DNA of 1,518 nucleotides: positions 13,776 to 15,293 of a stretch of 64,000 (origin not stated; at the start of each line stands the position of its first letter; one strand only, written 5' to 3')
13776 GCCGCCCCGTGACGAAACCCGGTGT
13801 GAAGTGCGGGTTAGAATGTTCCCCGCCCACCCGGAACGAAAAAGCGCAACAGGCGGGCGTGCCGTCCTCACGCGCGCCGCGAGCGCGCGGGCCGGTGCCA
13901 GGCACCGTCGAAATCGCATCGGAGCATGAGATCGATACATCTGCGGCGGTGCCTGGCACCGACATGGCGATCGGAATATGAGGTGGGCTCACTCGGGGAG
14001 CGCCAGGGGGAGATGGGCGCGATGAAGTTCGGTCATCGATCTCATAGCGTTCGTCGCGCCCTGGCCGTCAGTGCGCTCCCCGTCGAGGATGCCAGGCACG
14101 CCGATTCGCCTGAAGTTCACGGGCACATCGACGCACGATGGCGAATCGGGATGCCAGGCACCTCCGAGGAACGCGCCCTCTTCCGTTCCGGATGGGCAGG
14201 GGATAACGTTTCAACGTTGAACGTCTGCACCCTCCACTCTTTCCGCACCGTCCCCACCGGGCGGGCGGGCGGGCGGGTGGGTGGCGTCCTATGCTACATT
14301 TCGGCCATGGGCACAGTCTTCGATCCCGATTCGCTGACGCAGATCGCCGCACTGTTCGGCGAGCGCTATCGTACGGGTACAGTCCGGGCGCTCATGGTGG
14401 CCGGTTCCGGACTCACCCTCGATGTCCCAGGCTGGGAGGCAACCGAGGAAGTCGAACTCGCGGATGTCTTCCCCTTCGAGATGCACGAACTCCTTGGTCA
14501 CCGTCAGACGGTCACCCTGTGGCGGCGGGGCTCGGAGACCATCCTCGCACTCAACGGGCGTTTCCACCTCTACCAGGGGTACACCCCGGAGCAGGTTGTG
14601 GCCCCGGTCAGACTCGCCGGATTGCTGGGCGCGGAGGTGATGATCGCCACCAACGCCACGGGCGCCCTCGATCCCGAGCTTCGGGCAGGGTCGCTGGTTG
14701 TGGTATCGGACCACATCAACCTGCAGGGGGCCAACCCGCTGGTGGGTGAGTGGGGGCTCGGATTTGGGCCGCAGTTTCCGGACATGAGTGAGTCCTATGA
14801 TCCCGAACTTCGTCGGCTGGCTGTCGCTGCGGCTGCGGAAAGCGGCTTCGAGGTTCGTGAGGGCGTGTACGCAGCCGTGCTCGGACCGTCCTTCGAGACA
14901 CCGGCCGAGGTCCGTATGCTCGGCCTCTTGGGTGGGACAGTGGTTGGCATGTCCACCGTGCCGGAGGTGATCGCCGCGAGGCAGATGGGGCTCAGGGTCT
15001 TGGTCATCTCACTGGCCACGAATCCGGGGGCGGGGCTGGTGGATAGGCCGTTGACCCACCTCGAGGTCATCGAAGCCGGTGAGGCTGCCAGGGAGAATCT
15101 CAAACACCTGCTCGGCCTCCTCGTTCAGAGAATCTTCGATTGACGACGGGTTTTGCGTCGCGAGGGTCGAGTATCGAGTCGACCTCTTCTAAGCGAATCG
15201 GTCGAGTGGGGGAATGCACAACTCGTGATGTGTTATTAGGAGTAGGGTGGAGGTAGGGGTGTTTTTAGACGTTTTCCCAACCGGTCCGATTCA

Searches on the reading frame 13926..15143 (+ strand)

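Call 54: search_protein_families(library=pfam, proteins=[window:13926-15143:+], max_evalue=0.001)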
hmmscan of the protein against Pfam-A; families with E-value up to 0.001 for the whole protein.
window:13926-15143:+ (405 aa): 1 family
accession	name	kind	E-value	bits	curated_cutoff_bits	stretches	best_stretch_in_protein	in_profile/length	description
PF01048.26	PNP_UDP_1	-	3.2e-46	158.1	25.1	1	182-397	32-229/233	Phosphorylase superfamily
